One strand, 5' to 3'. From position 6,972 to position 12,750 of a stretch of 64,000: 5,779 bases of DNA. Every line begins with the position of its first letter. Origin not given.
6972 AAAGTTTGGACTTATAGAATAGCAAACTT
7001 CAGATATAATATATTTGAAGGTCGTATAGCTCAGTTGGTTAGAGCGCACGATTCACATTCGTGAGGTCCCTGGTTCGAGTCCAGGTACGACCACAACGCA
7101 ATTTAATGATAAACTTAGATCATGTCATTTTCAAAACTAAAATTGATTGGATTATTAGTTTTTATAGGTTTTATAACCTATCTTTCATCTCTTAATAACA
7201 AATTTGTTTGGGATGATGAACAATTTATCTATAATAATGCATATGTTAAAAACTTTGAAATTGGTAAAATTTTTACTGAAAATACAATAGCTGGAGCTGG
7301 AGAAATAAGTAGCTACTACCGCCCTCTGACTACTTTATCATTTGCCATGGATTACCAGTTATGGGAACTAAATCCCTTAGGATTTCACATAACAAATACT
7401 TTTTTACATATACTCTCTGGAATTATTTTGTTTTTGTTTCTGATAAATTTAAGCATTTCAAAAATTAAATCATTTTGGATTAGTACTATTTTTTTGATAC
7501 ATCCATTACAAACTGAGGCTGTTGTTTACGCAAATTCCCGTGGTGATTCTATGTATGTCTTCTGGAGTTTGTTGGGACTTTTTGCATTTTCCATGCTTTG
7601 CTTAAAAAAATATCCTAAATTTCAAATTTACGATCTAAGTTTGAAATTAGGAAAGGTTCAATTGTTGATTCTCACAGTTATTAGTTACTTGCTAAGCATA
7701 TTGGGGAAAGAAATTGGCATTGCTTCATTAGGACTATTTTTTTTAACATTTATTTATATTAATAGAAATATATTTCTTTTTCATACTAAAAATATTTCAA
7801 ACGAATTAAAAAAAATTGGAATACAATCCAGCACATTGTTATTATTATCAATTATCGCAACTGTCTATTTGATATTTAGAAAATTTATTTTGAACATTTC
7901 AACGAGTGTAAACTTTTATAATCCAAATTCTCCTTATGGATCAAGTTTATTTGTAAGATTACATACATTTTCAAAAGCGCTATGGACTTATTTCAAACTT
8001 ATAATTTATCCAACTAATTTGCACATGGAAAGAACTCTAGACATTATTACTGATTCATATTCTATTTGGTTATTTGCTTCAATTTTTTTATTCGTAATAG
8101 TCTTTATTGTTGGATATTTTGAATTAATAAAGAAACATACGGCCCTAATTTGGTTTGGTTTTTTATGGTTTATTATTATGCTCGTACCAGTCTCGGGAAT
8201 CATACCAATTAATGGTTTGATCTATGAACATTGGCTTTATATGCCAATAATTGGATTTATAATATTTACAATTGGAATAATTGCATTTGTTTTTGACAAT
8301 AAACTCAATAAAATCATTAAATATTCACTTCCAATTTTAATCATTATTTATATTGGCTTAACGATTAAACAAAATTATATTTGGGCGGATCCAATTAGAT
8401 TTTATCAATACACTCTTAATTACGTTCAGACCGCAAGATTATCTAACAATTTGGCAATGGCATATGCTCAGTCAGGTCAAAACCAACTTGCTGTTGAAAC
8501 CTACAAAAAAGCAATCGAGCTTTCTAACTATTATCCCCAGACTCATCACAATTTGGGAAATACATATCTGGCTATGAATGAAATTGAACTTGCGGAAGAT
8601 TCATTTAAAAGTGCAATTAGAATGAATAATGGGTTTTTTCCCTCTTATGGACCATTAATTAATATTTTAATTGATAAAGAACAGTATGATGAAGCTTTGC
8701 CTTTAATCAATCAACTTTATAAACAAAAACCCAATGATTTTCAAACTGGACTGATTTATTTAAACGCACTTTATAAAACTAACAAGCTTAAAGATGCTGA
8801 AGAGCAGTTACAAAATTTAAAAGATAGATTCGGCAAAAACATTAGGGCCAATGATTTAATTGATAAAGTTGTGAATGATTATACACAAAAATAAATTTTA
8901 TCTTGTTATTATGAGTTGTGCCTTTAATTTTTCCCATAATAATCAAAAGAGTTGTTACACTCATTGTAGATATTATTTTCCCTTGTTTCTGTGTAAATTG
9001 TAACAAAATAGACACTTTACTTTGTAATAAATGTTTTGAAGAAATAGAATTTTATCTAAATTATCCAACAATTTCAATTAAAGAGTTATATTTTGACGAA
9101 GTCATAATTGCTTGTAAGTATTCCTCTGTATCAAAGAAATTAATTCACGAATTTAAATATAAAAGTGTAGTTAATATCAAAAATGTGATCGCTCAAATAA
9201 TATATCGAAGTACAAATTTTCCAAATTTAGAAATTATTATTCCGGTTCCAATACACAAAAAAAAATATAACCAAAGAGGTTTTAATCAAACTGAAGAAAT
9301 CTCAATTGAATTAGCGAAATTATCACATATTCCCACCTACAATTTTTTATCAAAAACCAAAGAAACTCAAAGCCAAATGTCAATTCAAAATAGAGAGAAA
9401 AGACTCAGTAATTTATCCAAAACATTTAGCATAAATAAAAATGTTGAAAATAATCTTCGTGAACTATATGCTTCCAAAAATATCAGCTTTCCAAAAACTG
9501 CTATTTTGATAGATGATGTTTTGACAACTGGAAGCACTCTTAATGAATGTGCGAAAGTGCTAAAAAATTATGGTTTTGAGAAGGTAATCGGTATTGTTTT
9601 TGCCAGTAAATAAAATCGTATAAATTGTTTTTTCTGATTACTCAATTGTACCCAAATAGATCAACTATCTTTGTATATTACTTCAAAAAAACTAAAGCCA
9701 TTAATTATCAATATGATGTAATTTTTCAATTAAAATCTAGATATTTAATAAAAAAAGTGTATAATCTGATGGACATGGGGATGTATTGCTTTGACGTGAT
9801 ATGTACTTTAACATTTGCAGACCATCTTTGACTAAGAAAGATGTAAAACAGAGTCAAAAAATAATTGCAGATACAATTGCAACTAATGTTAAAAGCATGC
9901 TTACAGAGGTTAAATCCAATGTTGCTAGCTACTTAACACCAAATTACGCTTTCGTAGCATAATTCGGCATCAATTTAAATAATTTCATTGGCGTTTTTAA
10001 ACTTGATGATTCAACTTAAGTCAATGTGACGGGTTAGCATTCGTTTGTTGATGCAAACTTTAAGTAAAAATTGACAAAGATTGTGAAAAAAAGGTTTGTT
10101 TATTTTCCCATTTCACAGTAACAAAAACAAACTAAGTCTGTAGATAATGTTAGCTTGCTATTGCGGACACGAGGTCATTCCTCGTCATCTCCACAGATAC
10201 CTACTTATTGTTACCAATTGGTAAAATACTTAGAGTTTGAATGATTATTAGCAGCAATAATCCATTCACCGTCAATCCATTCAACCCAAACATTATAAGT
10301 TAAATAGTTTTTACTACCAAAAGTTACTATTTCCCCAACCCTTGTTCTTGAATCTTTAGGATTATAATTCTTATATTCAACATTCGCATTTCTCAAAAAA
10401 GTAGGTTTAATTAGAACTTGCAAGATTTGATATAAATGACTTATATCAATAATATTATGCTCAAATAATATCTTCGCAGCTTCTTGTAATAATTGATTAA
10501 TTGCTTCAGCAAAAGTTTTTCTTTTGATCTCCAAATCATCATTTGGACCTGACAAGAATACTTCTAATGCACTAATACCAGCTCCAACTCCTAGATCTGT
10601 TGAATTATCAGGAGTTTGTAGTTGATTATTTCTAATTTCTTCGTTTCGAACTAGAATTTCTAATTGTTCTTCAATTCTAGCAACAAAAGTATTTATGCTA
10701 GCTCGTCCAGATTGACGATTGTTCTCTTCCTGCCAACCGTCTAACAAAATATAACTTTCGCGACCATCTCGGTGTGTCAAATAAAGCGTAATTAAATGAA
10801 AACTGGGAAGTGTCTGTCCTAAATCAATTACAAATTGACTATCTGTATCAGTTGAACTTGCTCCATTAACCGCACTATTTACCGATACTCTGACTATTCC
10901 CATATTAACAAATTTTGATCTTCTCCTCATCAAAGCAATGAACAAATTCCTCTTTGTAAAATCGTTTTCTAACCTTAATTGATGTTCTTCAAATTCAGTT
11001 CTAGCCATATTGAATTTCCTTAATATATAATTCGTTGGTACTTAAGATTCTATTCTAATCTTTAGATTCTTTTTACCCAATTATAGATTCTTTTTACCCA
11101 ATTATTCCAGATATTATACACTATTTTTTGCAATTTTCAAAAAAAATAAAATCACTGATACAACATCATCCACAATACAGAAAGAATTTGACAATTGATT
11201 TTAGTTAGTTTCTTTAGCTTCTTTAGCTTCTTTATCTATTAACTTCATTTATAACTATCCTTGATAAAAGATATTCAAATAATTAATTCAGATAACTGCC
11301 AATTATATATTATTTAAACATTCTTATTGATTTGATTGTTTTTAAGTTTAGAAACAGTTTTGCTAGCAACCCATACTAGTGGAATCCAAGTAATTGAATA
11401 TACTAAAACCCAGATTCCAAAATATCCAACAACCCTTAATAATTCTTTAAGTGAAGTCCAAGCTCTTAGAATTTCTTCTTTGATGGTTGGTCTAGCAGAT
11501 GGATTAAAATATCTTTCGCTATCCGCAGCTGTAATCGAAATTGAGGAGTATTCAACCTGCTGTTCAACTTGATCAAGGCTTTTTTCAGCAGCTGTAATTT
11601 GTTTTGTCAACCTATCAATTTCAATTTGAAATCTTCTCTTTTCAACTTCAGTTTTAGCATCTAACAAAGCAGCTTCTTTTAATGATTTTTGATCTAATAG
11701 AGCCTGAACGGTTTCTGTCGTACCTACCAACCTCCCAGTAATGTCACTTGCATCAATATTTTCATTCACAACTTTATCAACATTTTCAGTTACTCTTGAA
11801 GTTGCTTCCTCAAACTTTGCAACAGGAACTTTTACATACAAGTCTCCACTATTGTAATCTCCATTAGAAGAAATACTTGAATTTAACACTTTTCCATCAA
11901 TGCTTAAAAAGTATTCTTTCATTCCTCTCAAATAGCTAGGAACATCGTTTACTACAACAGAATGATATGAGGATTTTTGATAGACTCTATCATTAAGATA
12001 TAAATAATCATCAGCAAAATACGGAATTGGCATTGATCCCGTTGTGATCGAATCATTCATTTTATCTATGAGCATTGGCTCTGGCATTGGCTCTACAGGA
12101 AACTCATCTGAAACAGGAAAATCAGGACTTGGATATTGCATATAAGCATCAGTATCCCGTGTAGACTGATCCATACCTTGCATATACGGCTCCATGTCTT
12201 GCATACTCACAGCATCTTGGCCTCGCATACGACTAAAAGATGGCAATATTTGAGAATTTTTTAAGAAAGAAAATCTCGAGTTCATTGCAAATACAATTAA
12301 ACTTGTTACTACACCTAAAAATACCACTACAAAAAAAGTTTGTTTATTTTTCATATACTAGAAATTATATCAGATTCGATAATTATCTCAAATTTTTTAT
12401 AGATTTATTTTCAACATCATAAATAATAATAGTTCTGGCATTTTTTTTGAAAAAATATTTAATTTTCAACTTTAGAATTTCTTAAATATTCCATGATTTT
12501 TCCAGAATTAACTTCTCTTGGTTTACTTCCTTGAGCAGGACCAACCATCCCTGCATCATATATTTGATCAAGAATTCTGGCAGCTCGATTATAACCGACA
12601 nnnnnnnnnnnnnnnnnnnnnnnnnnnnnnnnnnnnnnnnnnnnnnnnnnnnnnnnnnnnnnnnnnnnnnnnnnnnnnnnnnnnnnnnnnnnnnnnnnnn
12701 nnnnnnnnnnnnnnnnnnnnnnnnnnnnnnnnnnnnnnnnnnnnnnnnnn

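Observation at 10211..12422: Two-gene island of unknown function with tandem-repeat-rich upstream regions, between comFC and ftsK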

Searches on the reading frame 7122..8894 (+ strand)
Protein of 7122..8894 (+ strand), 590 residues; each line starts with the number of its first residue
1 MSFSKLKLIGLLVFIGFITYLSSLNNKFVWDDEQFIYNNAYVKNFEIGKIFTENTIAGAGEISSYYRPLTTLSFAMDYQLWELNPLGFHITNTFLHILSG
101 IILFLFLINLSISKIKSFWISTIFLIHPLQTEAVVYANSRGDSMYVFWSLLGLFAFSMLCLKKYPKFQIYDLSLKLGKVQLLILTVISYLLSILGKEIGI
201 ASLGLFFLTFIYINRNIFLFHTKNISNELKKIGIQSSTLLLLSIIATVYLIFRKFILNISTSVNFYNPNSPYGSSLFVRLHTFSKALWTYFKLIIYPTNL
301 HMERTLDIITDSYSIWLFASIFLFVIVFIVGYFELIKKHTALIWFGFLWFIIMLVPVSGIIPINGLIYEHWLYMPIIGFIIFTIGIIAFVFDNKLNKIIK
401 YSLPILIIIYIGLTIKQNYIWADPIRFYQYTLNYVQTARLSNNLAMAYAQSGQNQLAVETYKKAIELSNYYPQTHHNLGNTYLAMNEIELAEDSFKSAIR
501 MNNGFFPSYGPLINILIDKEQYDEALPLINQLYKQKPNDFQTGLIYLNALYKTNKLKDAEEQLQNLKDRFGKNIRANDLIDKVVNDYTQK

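Call 8: search_protein_families(library=pfam, proteins=[window:7122-8894:+], max_evalue=1)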
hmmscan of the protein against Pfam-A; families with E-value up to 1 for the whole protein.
window:7122-8894:+ (590 aa): 16 families
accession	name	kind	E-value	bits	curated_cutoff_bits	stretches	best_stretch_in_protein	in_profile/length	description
PF14559.12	TPR_19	-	2e-12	47.7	25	2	516-579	1-64/68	Tetratricopeptide repeat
PF13181.12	TPR_8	-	8.8e-12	44.6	25.7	2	438-469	1-32/34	Tetratricopeptide repeat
PF00515.34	TPR_1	-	1.2e-11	44.4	27.8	2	473-502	2-31/34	Tetratricopeptide repeat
PF07719.23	TPR_2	-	1.4e-10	40.9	27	2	440-468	3-31/34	Tetratricopeptide repeat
PF13424.12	TPR_12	-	9.3e-10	39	30.1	1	437-501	2-74/77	Tetratricopeptide repeat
PF13414.12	TPR_11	-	7.5e-09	35.6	26.8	1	447-485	3-41/42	TPR repeat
PF13432.12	TPR_16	-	1.3e-07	32.4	32.7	2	437-472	30-65/65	Tetratricopeptide repeat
PF13428.12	TPR_14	-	2.7e-07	31.1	23.5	1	443-479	6-42/44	Tetratricopeptide repeat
PF13176.12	TPR_7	-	2.9e-07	30.5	27.9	2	443-467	4-28/36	Tetratricopeptide repeat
PF13374.12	TPR_10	-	0.00012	22.4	27.5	1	437-467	1-31/42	Tetratricopeptide repeat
PF13431.12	TPR_17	-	0.00029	21.3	24.4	1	460-492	1-33/34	Tetratricopeptide repeat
PF23914.1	TPR_CcmH_CycH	-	0.0013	19.1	42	1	478-572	56-153/158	Cytochrome c-type biogenesis protein H TPR domain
PF12895.13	ANAPC3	-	0.0051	17.5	27.2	1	519-566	2-49/82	Anaphase-promoting complex, cyclosome, subunit 3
PF25064.1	ARM_TT21_5th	-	0.034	14.9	27.8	1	514-570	9-65/117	TT21 fifth ARM repeats domain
PF03704.23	BTAD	-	0.14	12.9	22.1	0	512-569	68-125/146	Bacterial transcriptional activator domain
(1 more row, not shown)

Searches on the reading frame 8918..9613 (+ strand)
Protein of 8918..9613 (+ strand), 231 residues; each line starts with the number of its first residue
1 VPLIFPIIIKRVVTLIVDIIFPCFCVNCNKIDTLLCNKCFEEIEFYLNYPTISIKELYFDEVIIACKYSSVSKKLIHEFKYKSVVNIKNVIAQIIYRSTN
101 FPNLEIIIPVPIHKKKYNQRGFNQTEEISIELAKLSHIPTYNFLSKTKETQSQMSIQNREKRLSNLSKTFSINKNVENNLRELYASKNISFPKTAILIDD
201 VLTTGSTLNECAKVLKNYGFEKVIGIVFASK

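Call 8: search_protein_families(library=pfam, proteins=[window:8918-9613:+], max_evalue=1)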
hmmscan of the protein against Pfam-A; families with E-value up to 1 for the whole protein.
window:8918-9613:+ (231 aa): 6 families
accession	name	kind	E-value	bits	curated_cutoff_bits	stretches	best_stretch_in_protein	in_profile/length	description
PF00156.33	Pribosyltran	-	3e-07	30.3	26.3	1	192-230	87-125/158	Phosphoribosyl transferase domain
PF24390.1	PRTase-CE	-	2.2e-05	24.9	27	1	74-213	21-126/253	PRTase-CE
PF18912.6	DZR_2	-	0.00067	19.9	27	1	16-48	1-35/56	Double zinc ribbon domain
PF05361.17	PP1_inhibitor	-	0.017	15.7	22.4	1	144-207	15-83/141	PKC-activated protein phosphatase-1 inhibitor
PF14681.12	UPRTase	-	0.058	13.3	27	1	192-222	120-151/206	Uracil phosphoribosyltransferase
PF15609.12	PRTase_2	-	0.13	12.2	28.8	1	187-219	114-146/188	Phosphoribosyl transferase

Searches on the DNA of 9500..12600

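Call 103: search_rna_families(source=window, start=9500, end=12600, threshold=evalue, max_evalue=1, show_alignments=1)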
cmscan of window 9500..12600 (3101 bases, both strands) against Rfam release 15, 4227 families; matches with E-value up to 1: 2.
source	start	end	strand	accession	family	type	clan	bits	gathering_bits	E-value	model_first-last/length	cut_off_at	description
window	9777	10196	+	RF00023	tmRNA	Gene;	CL00001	76.2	47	3.9e-29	1-374/374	no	transfer-messenger RNA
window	11948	12017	-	RF01175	snoU83D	Gene; snRNA; snoRNA; CD-box;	-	21.8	55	0.72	1-81/81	no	Small nucleolar RNA U83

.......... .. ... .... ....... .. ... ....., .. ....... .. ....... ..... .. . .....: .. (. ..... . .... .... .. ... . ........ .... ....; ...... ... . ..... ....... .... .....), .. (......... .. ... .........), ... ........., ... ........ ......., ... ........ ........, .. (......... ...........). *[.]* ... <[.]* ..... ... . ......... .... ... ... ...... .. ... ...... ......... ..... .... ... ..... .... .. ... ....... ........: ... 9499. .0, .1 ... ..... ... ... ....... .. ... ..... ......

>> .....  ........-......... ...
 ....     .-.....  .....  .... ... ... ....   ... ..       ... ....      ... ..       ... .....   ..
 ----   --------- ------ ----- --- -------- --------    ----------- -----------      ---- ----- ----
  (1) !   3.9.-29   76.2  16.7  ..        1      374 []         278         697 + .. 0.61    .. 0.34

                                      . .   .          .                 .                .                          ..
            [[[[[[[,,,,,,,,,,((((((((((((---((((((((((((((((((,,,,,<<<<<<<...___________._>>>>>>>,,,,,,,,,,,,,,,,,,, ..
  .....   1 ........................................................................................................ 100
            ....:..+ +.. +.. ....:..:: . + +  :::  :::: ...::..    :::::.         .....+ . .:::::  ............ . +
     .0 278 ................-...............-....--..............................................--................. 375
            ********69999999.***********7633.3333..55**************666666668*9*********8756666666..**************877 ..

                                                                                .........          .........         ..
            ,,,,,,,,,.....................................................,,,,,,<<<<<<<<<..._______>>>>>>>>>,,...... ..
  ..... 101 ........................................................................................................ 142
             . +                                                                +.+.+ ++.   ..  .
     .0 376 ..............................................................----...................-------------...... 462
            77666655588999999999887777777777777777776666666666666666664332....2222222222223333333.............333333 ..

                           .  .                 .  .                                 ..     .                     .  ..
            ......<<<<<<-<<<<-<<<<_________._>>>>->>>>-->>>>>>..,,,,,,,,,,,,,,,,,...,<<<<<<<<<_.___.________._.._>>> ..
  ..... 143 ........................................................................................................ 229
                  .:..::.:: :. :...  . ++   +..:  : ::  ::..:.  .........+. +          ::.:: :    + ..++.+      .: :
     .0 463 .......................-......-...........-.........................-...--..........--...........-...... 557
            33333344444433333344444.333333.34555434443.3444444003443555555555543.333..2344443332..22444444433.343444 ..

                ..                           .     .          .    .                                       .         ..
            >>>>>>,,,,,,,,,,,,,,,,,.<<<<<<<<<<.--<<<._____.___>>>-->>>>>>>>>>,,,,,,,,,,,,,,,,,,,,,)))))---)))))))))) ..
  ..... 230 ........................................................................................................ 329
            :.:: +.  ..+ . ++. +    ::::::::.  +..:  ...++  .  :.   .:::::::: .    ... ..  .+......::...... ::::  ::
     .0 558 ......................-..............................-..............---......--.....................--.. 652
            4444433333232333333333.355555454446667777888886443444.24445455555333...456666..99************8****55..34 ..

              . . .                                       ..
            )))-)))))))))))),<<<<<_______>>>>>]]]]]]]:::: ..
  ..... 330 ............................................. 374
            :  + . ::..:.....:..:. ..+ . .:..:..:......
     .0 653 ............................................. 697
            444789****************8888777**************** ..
